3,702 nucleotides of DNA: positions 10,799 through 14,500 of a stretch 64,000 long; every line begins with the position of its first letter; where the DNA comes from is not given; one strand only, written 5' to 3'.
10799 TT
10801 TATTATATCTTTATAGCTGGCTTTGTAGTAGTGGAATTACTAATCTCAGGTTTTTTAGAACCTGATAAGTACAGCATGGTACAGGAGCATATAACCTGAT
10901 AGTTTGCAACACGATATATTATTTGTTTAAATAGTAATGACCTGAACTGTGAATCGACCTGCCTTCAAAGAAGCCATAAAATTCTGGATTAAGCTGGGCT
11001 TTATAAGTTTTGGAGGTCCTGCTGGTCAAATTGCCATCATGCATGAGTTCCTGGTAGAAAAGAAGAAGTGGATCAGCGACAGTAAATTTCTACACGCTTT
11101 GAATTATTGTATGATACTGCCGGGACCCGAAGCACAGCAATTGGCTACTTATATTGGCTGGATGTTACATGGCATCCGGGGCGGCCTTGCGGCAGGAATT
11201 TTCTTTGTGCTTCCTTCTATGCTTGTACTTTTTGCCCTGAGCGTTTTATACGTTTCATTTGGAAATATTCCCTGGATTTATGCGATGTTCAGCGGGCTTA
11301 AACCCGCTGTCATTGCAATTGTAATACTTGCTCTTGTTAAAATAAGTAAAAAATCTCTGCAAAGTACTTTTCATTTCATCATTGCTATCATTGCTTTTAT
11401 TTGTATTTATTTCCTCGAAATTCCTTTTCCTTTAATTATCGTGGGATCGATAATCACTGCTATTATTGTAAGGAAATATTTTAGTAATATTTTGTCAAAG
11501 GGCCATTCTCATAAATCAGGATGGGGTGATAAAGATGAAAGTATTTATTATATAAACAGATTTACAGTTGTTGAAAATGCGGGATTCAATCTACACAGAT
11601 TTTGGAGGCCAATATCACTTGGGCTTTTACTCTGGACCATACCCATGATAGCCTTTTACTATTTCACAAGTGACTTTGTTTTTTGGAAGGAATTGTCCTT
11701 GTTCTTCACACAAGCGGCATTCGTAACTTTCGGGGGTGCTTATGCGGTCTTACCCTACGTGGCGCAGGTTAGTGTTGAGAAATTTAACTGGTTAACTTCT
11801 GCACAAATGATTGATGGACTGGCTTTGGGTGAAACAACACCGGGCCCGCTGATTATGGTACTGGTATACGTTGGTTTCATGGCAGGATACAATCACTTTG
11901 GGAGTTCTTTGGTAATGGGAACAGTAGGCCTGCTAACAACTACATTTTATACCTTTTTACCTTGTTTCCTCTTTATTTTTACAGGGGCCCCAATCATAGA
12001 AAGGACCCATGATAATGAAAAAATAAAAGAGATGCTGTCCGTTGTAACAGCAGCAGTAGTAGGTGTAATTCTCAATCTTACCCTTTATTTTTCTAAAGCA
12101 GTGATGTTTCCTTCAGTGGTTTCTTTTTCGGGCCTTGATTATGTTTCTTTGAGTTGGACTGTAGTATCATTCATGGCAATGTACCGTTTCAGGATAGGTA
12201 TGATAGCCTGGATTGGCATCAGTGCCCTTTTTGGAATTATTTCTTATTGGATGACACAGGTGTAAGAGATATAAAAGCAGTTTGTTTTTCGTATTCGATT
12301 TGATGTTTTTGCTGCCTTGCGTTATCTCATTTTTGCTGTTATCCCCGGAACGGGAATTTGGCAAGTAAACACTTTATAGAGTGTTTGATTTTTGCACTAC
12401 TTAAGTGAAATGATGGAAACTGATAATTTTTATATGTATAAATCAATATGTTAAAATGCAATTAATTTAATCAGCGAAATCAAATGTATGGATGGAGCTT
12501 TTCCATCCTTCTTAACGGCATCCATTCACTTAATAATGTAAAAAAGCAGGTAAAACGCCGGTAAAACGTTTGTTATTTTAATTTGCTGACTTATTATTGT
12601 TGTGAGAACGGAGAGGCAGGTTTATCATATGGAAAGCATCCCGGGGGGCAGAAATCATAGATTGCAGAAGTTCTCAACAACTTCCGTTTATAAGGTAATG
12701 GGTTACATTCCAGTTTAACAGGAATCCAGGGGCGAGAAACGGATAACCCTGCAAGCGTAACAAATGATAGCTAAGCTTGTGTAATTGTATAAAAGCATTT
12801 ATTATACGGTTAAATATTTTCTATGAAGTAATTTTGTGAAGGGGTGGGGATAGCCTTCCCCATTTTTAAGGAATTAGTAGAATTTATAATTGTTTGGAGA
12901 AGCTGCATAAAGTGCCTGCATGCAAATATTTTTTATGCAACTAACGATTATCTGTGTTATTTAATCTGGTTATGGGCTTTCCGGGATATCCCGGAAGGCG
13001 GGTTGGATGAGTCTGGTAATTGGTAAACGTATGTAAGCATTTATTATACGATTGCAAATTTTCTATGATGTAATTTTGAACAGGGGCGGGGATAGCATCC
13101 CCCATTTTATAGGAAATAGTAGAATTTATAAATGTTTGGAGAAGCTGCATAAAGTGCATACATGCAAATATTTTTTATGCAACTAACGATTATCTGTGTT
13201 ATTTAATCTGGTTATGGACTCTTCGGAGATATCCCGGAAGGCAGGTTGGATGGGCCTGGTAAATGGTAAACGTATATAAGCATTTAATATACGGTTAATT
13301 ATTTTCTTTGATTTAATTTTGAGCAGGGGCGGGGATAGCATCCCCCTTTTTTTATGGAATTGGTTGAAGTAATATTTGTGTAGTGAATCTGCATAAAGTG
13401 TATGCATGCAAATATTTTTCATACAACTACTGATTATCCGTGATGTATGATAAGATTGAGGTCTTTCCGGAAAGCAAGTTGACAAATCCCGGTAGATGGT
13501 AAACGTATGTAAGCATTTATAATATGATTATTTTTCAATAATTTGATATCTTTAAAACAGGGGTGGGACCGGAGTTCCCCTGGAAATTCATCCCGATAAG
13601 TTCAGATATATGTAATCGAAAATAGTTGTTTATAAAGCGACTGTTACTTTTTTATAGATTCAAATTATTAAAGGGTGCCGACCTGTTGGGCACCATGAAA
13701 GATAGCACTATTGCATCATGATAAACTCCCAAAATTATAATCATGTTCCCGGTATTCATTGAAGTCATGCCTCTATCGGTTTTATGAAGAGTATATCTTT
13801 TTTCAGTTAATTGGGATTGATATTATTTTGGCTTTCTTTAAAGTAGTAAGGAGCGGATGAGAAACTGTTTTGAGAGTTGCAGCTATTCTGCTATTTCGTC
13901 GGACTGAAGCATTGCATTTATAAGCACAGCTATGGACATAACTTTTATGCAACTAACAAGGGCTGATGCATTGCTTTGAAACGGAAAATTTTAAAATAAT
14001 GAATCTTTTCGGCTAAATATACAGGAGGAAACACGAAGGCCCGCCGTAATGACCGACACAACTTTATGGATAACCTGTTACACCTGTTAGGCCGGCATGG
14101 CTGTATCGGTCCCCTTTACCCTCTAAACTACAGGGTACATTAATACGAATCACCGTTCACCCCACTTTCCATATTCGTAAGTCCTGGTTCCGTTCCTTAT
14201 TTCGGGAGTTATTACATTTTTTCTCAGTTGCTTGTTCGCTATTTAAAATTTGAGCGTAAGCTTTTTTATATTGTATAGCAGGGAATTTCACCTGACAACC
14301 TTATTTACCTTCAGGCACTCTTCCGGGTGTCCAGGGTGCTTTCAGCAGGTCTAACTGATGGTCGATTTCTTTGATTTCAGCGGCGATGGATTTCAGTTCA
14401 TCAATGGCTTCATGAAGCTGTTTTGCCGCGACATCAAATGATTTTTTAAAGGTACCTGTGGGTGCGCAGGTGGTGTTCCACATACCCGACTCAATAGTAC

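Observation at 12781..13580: Tandem array of a ~242-bp noncoding module: candidate tandem sRNA or regulatory array of unknown family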

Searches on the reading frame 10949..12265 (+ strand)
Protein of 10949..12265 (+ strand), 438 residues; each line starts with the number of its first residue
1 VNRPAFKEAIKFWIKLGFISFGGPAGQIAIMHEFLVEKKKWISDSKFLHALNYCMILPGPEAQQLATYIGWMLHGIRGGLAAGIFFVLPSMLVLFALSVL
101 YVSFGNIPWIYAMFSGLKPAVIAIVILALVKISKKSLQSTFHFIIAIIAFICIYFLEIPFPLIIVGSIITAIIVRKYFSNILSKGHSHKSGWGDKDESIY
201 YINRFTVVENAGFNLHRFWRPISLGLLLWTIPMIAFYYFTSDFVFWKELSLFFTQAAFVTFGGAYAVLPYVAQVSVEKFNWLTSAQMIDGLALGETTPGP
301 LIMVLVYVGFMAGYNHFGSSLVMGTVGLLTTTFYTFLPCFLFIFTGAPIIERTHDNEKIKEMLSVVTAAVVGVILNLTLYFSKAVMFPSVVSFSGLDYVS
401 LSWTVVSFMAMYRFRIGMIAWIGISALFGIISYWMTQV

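Call 11: search_protein_families(library=pfam, proteins=[window:10949-12265:+])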
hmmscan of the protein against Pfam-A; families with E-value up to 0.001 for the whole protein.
window:10949-12265:+ (438 aa): 1 family
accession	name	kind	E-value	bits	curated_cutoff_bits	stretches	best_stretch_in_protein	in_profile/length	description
PF02417.20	Chromate_transp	-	7.4e-78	260.7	28.6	2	10-170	4-164/166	Chromate transporter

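Call 14: find_encoding_contigs(protein=window:10949-12265:+, flank=10000, max_places=10)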
Protein window:10949-12265:+ (438 aa): no gene with exactly this product is on record in the collection.

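Call 22: find_homologous_proteins(query=window:10949-12265:+, max_evalue=1e-50)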
Query window:10949-12265:+ (438 aa): 8000 proteins with E <= 1e-50 among 8000 candidates; the best 120 are listed.
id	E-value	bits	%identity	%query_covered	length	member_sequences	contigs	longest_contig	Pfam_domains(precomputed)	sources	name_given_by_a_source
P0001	6.2e-286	966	100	100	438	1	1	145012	PF02417.21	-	-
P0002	2.0e-217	740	74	99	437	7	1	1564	PF02417.21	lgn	-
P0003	2.2e-217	740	74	100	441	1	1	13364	PF02417.21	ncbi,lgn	-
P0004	2.5e-216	737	74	100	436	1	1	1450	PF02417.21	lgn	-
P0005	3.0e-216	736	73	99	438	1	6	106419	PF02417.21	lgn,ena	-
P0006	3.5e-216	736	74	100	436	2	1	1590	PF02417.21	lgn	-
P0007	4.0e-216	736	73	99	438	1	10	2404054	PF02417.21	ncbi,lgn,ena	-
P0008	7.4e-216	735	74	100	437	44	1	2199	PF02417.21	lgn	-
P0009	8.4e-216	735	73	99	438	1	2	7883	PF02417.21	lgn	-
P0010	9.1e-216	735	73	99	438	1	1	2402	PF02417.21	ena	-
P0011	1.3e-215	734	73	100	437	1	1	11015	PF02417.21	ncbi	-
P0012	1.8e-215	734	73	100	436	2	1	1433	PF02417.21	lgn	-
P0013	2.7e-215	733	73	100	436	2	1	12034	PF02417.21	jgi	jgi:chromate transporter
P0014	3.3e-215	733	73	100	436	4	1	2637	PF02417.21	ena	-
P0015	4.8e-215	732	74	100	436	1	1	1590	PF02417.21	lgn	-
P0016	6.6e-215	732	74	100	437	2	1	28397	PF02417.21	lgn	-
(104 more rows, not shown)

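Call 40: find_encoding_contigs(protein=P0003, flank=6000, max_places=2)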
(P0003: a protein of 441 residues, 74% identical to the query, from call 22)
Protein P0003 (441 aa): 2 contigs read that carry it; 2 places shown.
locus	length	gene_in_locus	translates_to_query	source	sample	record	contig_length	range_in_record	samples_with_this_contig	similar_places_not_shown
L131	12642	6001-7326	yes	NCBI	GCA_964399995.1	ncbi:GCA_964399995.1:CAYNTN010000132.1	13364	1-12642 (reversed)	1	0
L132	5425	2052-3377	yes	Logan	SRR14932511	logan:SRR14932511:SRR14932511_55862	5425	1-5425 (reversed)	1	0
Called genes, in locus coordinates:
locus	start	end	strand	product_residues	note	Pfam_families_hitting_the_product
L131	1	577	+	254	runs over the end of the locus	PF23023:Anti-Pycsar_Apyc1, PF00753:Lactamase_B, PF12706:Lactamase_B_2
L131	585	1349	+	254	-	PF00459:Inositol_P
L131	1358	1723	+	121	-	PF04241:DUF423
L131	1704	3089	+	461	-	-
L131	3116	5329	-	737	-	PF14870:PSII_BNR, PF18962:Por_Secre_tail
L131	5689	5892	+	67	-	PF01381:HTH_3, PF13560:HTH_31 (weak)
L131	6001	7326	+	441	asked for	PF02417:Chromate_transp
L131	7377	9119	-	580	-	PF01839:FG-GAP (faint), PF13517:FG-GAP_3, PF07593:UnbV_ASPIC, PF18962:Por_Secre_tail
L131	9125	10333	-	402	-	-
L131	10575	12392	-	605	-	PF01839:FG-GAP (faint), PF13517:FG-GAP_3, PF07593:UnbV_ASPIC, PF18962:Por_Secre_tail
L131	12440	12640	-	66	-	?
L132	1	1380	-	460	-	?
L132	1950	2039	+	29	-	-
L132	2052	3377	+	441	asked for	PF02417:Chromate_transp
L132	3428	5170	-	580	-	PF01839:FG-GAP (faint), PF13517:FG-GAP_3, PF07593:UnbV_ASPIC, PF18962:Por_Secre_tail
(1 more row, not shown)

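Call 41: find_encoding_contigs(protein=P0005, flank=6000, max_places=2)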
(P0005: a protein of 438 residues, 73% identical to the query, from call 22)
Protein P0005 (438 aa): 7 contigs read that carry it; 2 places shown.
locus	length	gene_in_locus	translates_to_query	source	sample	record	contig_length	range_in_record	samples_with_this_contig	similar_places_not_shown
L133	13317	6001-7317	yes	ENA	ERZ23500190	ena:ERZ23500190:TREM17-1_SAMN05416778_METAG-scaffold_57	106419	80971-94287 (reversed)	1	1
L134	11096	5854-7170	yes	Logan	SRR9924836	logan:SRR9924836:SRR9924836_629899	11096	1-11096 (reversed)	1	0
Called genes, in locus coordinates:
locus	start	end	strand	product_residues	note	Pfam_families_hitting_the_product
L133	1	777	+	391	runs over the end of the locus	PF13692:Glyco_trans_1_4, PF00534:Glycos_transf_1, PF13524:Glyco_trans_1_2 (weak)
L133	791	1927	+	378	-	PF00534:Glycos_transf_1, PF13692:Glyco_trans_1_4, PF13524:Glyco_trans_1_2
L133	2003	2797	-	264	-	-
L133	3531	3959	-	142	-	-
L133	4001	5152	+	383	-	PF13495:Phage_int_SAM_4, PF00589:Phage_integrase, PF22823:MrpR_C_cat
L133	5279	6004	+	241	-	PF00081:Sod_Fe_N, PF02777:Sod_Fe_C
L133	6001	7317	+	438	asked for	PF02417:Chromate_transp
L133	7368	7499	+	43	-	-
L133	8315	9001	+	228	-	-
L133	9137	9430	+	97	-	-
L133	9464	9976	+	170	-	-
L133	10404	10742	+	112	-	-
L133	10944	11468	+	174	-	PF13419:HAD_2 (weak)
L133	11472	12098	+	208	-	-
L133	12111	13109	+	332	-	PF02481:DNA_processg_A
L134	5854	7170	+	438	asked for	PF02417:Chromate_transp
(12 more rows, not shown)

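Call 42: find_encoding_contigs(protein=P0016, flank=6000, max_places=2)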
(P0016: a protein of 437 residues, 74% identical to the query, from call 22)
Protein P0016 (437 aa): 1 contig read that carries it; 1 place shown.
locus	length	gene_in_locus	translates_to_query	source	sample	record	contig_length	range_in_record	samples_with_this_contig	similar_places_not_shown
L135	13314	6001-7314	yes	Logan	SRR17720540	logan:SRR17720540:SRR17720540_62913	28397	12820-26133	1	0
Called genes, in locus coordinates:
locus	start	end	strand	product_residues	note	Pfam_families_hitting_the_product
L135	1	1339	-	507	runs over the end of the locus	-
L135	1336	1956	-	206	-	PF07638:Sigma70_ECF (faint), PF04542:Sigma70_r2 (weak), PF08281:Sigma70_r4_2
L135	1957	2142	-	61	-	-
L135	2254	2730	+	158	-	PF14347:DUF4399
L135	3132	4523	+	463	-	PF00753:Lactamase_B, PF00581:Rhodanese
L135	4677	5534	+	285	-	PF09828:ChrB_C, PF12833:HTH_18, PF00165:HTH_AraC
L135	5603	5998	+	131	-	-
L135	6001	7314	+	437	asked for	PF02417:Chromate_transp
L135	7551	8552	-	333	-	PF00144:Beta-lactamase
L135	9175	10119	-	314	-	PF00691:OmpA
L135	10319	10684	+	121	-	PF09996:DUF2237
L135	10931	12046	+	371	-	-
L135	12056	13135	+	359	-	PF00266:Aminotran_5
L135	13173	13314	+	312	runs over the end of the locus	PF00389:2-Hacid_dh, PF02826:2-Hacid_dh_C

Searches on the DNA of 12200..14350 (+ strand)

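Call 12: search_rna_families(source=window, start=12200, end=14350, threshold=evalue, max_evalue=10)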
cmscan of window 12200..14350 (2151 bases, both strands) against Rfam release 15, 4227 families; matches with E-value up to 10: 8.
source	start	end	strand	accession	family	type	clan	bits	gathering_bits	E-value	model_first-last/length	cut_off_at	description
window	13452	13557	+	RF01204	snR65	Gene; snRNA; snoRNA; HACA-box;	-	24.6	40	7.8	1-100/100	no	Small nucleolar RNA snR65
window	13319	13419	+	RF01858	RsaF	Gene; sRNA;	-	20.1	60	0.95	1-119/119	no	RNA Staph. aureus F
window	13297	13355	+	RF00110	RybB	Gene; sRNA;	-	18.3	40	1.3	1-79/79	no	RybB RNA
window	12542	12603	-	RF01675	CrcZ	Gene; sRNA;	-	14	95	0.58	1-398/398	no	Pseudomonas sRNA CrcZ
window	12209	12296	+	RF02509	PYLIS_2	Cis-reg;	-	13.9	36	7.6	1-100/100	no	Pyrrolysine insertion sequence mtbB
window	13421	13583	+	RF00230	T-box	Cis-reg; leader;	-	13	93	6.4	1-219/219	no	T-box leader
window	12438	12536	-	RF00619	U6atac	Gene; snRNA; splicing;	CL00009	11.6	33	8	1-126/126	no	U6atac minor spliceosomal RNA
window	12233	12292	+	RF01472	rli40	Gene; sRNA;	-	11.4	100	9.2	1-263/263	no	Listeria sRNA rli40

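Call 47: search_dna_similar(query=window:12266-14300:+, collection=plasmids, mode=distant, max_evalue=0.01, max_rows=10)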
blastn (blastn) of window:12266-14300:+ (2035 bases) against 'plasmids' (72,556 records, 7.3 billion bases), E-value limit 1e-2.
Records with a match: 1; places in all: 1; records where one place covers at least 80% of the query: 0.
Best place of each record, by identity: 80-90% 1.
By first word of the organism name: Bacillus 1.
By predicted mobility (MOB-suite, as given by PLSDB): non-mobilizable 1.
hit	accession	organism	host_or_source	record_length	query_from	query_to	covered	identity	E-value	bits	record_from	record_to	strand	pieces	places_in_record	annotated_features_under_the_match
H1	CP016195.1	Bacillus thuringiensis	organism,soil sample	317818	134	189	3%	82.1%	1e-3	54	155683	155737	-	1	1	ABC transporter substrate-binding protein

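Call 48: search_dna_similar(query=window:12266-14300:+, collection=phages, mode=distant, max_evalue=0.01, max_rows=10)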
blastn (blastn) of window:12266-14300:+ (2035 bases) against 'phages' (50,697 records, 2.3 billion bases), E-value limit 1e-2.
No match.

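Call 73: build_rna_model(alignment_id=A4, structure=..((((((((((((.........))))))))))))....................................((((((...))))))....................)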
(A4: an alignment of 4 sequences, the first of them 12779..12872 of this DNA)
Model R1 built from alignment A4 (4 sequences, 106 columns); structure: as given.
model positions 95; base pairs 18; branch points 1; effective number of sequences 1.44; information 0.602 bits per position. Calibrated on 0.2 Mb of random sequence (short: E-values are rough).
structure used (alignment columns):
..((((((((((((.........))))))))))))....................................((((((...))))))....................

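Call 74: search_with_rna_model(model_id=R1, sources=[window, L123, L124, L125, L126, L127, L128, L129, L130, L131, L132, L133, L134, L135], max_evalue=10, show_alignments=6)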
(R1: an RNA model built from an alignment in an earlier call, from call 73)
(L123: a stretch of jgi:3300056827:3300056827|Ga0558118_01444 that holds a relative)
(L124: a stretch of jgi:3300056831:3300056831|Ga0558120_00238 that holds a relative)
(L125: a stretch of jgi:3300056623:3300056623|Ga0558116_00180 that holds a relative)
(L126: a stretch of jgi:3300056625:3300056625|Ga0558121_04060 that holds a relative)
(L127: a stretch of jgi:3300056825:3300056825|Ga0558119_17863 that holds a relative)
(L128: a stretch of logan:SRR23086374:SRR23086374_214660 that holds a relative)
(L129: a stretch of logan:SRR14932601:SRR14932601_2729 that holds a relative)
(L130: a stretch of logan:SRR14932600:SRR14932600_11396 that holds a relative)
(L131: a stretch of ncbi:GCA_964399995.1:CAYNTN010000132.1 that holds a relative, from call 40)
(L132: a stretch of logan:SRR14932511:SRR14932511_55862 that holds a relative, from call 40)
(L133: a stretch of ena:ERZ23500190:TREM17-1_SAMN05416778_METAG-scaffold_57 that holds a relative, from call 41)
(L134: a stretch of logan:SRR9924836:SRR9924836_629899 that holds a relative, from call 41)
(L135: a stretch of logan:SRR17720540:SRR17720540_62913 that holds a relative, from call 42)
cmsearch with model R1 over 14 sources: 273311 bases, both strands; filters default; matches with E-value up to 10: 7.
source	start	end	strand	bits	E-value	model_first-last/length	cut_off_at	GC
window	13021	13115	+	113.1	1e-18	1-95/95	no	0.36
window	13264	13358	+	112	1.7e-18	1-95/95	no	0.34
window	12779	12873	+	105.8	2.7e-17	1-95/95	no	0.32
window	13497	13585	+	75.1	2.2e-11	1-95/95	no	0.34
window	13396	13472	+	18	1.9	1-95/95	no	0.34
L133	4684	4765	-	17.5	2.5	1-95/95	no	0.29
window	10522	10615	+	16.4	4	1-95/95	no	0.36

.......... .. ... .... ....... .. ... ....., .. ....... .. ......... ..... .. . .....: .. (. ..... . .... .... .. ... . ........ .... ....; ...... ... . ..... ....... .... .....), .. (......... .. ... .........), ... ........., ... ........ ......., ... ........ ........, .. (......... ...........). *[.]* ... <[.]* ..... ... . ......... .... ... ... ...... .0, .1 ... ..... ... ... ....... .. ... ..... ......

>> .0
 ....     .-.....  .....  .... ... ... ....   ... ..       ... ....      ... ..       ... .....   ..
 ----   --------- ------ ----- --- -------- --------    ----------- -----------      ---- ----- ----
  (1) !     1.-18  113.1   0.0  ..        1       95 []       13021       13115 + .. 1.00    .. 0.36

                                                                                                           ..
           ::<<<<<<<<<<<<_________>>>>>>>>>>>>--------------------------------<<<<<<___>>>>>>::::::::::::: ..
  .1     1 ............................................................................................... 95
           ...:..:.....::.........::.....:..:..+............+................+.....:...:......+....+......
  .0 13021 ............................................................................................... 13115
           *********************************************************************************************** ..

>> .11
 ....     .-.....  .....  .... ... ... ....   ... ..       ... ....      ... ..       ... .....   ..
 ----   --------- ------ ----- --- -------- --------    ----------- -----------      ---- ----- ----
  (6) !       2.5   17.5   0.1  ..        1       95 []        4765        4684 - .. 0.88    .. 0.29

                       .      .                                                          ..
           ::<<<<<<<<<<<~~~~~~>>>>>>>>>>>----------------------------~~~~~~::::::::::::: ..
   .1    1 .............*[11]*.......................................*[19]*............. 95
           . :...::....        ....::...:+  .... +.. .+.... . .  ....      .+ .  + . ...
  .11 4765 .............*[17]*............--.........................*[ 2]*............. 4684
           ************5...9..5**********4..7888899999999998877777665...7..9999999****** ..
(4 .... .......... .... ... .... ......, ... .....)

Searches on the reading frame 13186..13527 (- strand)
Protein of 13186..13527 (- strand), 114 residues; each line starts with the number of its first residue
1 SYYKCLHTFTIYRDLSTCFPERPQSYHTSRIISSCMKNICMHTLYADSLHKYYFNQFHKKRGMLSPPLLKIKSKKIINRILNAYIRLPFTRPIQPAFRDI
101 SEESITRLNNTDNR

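Call 72: search_protein_families(library=pfam, max_evalue=1, proteins=[window:13186-13527:-])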
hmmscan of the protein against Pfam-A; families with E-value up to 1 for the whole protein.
seq(114 aa): 1 family
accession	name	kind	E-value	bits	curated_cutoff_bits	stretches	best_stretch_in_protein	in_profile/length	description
PF07534.22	TLD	-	0.051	13.9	24.5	1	29-99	17-83/170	TLDc domain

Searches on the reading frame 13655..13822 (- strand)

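Call 72: search_protein_families(library=pfam, max_evalue=1, proteins=[window:13655-13822:-])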
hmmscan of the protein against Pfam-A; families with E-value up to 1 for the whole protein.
seq(56 aa): 2 families
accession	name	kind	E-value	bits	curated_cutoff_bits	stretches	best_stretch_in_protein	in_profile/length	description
PF21637.2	DUF6856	-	0.075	13.5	24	1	3-54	5-56/206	Family of unknown function (DUF6856)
PF07727.20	RVT_2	-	0.21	11.6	31.6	1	4-41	137-174/244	Reverse transcriptase (RNA-dependent DNA polymerase)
